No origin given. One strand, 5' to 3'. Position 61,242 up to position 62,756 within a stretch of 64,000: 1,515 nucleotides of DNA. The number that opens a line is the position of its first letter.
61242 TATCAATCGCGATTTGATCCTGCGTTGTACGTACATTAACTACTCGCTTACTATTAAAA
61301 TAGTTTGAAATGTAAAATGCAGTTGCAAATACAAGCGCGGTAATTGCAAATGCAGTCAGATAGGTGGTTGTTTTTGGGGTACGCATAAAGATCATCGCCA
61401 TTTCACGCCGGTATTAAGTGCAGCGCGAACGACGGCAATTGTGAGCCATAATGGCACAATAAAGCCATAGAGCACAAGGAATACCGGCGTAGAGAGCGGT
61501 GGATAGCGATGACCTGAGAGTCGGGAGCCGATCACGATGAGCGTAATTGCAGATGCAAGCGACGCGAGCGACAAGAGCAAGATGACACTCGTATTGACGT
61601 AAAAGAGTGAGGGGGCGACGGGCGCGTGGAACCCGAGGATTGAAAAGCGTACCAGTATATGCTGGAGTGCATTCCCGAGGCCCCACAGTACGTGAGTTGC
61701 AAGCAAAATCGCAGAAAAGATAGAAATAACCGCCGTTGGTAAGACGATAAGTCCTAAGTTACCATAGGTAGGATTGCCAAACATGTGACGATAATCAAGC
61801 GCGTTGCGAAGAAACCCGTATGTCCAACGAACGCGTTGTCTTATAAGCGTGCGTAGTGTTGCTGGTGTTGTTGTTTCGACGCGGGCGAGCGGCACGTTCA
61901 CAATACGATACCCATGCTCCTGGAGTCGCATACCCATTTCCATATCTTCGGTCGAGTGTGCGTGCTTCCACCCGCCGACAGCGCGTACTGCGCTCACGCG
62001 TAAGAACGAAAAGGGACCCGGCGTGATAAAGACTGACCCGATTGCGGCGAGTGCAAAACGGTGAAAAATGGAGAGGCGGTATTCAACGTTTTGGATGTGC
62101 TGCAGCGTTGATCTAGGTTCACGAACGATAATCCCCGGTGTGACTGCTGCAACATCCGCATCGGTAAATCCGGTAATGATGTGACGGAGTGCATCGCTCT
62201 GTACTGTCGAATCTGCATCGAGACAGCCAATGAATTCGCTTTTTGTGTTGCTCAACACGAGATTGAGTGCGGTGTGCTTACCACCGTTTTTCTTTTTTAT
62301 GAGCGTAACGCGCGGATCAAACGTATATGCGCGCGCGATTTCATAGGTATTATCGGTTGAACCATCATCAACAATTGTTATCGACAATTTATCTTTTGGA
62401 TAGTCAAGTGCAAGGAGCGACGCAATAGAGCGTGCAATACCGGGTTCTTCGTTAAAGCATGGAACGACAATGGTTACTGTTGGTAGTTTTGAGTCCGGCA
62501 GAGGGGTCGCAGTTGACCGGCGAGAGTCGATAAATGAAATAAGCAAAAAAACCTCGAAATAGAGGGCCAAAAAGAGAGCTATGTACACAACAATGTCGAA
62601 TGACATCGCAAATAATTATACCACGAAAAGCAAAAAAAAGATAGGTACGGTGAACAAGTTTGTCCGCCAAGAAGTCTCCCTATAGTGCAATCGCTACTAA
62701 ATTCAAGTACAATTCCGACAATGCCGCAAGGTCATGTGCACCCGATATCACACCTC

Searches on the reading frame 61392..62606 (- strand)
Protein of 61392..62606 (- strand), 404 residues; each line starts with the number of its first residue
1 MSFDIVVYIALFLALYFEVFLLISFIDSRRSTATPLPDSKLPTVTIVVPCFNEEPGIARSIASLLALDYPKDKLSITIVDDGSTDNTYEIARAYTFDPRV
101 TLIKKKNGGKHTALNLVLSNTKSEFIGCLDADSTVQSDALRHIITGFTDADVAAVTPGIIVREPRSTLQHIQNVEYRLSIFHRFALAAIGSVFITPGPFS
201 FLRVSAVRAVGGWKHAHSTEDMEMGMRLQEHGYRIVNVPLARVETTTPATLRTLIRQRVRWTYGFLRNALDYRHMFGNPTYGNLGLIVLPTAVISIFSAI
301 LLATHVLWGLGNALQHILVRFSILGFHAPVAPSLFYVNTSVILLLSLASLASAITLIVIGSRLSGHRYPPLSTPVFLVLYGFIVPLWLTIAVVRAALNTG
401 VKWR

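Call 75: find_encoding_contigs(protein=window:61392-62606:-, flank=10000, max_places=1)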
Protein window:61392-62606:- (404 aa): 7 contigs read that carry it; 1 place shown.
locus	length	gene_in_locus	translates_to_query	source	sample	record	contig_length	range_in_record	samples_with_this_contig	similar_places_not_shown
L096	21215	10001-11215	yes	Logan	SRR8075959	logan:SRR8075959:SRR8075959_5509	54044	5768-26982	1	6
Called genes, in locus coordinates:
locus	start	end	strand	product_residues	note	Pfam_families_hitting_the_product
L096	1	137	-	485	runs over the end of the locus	PF01336:tRNA_anti-codon, PF00152:tRNA-synt_2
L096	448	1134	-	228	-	PF00730:HhH-GPD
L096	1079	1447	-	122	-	-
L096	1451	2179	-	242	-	PF04402:SIMPL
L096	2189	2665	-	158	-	PF10648:Gmad2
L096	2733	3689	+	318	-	-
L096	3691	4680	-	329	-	-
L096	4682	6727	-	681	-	PF02518:HATPase_c, PF00204:DNA_gyraseB, PF01751:Toprim, PF00986:DNA_gyraseB_C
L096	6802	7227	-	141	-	PF01047:MarR (weak)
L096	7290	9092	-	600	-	PF03483:B3_4, PF03484:B5, PF17759:tRNA_synthFbeta (weak), PF03147:FDX-ACB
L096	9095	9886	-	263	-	PF01409:tRNA-synt_2d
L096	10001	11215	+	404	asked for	PF13506:Glyco_transf_21, PF03142:Chitin_synth_2 (faint), PF00535:Glycos_transf_2, PF03552:Cellulose_synt (faint), PF13641:Glyco_tranf_2_3, PF13632:Glyco_trans_2_3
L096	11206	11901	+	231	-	-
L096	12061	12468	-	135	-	-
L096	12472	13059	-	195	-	PF00889:EF_TS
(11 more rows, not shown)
